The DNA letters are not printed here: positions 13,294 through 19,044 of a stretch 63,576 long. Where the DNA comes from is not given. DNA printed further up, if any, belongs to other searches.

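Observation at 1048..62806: Modular mosaic repeat family built from 6-, 7-, 8- and 9-nt tandem units fills 13 intergenic regions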

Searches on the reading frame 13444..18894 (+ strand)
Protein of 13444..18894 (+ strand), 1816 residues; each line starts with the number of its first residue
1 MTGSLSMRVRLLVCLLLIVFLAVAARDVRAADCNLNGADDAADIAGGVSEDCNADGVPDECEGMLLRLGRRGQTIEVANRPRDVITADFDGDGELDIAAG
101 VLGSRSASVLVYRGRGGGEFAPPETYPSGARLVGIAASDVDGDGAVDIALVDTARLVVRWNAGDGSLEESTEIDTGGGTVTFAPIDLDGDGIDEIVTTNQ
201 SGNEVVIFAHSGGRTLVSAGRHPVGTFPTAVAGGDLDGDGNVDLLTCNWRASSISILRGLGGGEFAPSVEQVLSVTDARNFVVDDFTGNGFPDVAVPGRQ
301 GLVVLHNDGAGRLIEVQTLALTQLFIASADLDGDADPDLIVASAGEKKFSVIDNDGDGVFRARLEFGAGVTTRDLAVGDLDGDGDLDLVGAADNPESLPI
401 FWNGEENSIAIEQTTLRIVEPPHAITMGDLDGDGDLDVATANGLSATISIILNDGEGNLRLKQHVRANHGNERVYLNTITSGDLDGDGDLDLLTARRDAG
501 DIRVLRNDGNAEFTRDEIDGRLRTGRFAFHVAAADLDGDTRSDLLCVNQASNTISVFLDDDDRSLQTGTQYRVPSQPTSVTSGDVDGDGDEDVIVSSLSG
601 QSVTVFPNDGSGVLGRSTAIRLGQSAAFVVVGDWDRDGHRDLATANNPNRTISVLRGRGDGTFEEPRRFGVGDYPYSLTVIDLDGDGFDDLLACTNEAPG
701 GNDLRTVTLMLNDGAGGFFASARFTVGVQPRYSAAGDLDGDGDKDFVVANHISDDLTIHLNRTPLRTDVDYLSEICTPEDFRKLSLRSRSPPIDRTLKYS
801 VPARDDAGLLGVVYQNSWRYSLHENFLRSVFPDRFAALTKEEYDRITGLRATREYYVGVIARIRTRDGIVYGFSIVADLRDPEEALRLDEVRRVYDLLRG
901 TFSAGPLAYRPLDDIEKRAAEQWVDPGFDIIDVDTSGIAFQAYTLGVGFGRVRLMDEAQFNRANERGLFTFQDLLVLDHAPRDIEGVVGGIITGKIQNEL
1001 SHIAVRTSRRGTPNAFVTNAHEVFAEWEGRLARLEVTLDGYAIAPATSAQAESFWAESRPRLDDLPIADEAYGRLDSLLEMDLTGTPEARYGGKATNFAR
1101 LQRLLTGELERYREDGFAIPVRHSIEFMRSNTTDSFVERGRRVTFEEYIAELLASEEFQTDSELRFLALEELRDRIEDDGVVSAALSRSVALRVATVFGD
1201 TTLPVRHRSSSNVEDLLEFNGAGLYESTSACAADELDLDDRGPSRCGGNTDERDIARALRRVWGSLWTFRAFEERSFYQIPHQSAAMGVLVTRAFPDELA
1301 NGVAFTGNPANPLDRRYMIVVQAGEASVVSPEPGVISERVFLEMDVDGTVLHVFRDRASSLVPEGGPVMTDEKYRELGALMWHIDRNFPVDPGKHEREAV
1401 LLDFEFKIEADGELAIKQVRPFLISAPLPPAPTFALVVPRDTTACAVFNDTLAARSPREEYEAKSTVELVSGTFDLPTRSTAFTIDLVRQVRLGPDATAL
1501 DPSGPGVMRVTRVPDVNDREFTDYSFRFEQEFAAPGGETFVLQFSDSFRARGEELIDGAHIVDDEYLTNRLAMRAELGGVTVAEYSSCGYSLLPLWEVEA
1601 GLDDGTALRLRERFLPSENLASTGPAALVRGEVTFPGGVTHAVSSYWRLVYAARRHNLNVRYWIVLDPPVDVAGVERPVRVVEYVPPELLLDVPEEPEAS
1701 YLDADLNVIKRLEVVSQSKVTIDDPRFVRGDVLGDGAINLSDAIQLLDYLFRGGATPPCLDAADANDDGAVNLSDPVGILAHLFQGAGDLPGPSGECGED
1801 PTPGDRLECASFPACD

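Call 10: search_protein_families(library=pfam, proteins=[window:13444-18894:+])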
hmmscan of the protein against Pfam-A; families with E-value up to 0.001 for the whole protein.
window:13444-18894:+ (1816 aa): 4 families
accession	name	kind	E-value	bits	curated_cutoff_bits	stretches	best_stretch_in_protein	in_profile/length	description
PF13517.12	FG-GAP_3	-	3.6e-82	271.4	26.9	13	633-692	1-60/61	FG-GAP-like repeat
PF01839.29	FG-GAP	-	1.6e-35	120.9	22.1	0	675-693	2-19/37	FG-GAP repeat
PF01326.24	PPDK_N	-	2.5e-14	53.7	27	1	1091-1421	4-308/328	Pyruvate phosphate dikinase, AMP/ATP-binding domain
PF00404.24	Dockerin_1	-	0.00034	21.2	22.9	1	1730-1775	2-48/57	Dockerin type I domain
